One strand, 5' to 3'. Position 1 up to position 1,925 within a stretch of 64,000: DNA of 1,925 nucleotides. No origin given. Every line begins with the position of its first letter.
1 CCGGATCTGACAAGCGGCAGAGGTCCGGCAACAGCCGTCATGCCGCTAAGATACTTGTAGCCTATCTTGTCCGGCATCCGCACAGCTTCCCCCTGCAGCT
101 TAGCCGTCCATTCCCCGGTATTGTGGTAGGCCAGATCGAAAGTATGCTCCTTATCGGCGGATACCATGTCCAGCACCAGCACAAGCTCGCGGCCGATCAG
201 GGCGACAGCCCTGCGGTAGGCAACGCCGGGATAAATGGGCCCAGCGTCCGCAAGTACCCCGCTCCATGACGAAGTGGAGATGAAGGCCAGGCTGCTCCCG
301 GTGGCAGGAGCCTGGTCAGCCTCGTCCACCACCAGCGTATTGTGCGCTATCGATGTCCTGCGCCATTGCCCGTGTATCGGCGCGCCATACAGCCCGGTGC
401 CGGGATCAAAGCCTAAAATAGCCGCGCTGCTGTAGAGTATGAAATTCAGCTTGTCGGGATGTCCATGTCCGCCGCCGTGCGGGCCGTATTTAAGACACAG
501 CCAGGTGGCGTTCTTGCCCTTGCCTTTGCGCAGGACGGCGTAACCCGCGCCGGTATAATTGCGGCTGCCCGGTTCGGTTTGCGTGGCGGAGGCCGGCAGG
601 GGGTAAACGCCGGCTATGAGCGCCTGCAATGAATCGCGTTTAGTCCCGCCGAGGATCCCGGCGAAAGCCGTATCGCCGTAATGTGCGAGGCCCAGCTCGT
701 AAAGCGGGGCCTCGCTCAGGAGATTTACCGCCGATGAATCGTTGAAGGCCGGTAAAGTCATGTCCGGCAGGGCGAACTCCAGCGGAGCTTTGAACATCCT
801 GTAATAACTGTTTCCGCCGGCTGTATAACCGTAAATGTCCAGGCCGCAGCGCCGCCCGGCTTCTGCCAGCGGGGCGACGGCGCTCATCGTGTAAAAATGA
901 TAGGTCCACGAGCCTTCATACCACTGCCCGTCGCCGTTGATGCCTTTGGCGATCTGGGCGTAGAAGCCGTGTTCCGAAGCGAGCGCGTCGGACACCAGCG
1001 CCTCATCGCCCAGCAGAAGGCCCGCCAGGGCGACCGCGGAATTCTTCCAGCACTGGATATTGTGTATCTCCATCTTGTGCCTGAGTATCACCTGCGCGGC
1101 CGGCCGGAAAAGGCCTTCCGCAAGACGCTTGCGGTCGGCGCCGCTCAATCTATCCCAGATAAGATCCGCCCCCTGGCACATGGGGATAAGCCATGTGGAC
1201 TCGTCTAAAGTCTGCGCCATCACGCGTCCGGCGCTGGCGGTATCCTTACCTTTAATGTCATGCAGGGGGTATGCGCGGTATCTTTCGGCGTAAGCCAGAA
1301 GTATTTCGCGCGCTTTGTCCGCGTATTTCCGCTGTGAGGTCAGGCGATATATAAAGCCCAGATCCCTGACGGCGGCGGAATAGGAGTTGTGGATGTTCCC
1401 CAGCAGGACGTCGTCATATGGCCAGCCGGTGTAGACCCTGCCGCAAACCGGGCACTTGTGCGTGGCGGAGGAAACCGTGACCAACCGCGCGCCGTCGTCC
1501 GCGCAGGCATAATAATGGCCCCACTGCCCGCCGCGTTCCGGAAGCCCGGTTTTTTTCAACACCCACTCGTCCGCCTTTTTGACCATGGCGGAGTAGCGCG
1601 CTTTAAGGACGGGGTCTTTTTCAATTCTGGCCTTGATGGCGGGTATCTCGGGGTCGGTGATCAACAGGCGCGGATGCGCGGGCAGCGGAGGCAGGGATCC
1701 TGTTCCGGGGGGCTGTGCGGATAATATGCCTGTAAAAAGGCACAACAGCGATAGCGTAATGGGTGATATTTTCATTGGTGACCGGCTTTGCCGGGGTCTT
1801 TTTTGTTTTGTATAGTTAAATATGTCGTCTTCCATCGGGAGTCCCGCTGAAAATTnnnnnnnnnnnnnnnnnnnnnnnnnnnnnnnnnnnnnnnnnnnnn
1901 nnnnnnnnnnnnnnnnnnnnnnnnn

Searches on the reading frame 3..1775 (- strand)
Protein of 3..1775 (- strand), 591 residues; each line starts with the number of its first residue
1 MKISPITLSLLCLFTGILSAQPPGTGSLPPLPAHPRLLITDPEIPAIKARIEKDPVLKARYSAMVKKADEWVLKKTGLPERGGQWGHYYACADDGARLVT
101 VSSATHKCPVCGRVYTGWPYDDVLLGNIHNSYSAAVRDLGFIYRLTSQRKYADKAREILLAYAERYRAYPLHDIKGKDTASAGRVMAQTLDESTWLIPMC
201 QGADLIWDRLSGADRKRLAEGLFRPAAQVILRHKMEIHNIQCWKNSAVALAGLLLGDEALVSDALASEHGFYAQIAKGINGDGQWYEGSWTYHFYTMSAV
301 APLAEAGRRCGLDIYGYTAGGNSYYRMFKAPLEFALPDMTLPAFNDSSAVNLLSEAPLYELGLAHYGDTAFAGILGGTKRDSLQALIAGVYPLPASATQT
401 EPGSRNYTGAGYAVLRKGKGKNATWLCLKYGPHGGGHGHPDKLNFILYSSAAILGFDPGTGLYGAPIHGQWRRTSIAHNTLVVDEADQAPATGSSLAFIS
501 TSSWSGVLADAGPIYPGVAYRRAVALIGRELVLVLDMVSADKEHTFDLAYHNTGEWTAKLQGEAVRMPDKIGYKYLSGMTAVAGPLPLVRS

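Call 67: search_protein_families(library=pfam, proteins=[window:3-1775:-], max_evalue=0.0001)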
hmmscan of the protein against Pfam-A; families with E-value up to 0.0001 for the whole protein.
window:3-1775:- (591 aa): 2 families
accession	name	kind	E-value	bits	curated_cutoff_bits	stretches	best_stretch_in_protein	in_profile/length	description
PF07940.18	Hepar_II_III_C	-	2.9e-23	83.1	24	1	403-564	5-179/237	Heparinase II/III-like, C-terminal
PF05426.18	Alginate_lyase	-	3.8e-13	50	22.2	1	129-333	55-267/275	Alginate lyase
